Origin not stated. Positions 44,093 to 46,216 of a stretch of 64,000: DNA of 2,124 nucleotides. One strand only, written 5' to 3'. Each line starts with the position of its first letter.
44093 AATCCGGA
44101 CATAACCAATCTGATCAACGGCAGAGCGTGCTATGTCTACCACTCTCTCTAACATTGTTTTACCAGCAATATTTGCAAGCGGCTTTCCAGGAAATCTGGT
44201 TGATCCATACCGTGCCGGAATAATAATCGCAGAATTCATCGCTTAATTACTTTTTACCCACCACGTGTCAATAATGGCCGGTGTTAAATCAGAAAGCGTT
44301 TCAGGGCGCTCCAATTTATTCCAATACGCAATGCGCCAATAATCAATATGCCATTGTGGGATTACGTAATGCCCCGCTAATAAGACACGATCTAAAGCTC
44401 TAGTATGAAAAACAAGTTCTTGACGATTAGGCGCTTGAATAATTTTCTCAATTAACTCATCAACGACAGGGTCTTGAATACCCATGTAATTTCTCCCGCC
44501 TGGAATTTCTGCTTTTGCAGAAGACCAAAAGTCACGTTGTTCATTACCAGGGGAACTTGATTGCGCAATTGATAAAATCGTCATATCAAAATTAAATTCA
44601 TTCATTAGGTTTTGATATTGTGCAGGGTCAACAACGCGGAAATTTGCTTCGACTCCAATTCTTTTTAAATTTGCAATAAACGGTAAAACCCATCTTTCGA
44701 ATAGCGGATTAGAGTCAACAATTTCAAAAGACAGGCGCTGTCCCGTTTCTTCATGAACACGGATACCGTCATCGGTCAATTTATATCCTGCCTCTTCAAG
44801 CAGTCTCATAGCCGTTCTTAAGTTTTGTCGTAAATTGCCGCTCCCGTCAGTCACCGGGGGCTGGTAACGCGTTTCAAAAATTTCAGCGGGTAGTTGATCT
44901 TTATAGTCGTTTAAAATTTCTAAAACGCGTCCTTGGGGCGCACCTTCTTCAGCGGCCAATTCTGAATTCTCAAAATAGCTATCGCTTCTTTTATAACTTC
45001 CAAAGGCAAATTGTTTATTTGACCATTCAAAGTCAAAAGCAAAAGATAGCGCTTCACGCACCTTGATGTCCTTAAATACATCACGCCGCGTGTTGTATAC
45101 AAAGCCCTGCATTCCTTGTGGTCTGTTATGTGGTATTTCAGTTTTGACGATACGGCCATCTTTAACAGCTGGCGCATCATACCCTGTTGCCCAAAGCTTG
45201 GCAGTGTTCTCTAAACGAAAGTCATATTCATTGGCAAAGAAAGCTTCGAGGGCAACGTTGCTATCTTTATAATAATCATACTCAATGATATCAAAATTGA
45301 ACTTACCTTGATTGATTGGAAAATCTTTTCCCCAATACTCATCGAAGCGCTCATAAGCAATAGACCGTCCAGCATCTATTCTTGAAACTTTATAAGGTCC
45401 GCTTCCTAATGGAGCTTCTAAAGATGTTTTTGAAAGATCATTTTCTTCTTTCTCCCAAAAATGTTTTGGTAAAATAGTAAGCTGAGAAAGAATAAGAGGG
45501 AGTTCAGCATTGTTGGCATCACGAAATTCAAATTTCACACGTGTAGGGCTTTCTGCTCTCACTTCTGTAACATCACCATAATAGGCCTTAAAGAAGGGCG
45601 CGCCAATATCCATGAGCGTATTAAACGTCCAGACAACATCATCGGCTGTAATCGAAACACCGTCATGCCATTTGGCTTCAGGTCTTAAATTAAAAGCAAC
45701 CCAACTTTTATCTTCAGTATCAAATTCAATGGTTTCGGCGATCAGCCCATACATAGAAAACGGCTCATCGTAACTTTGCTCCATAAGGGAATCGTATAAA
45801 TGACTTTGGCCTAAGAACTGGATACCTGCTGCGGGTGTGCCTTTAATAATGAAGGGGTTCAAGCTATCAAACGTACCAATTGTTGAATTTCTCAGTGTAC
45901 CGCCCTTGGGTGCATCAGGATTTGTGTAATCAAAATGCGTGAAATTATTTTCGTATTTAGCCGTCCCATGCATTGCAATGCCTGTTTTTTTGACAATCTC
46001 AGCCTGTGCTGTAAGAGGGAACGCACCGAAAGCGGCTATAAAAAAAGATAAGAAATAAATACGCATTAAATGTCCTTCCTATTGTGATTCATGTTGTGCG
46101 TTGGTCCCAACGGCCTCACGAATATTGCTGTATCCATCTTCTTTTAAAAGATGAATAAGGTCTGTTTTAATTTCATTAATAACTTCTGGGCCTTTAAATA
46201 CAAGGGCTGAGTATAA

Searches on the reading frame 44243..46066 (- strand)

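Call 54: search_protein_families(library=pfam, proteins=[window:44243-46066:-], max_evalue=0.01)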
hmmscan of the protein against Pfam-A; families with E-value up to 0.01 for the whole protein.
window:44243-46066:- (607 aa): 1 family
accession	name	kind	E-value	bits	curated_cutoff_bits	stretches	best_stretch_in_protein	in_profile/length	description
PF00496.27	SBP_bac_5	-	6.2e-68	230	32.4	1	107-516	4-362/368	Bacterial extracellular solute-binding proteins, family 5 Middle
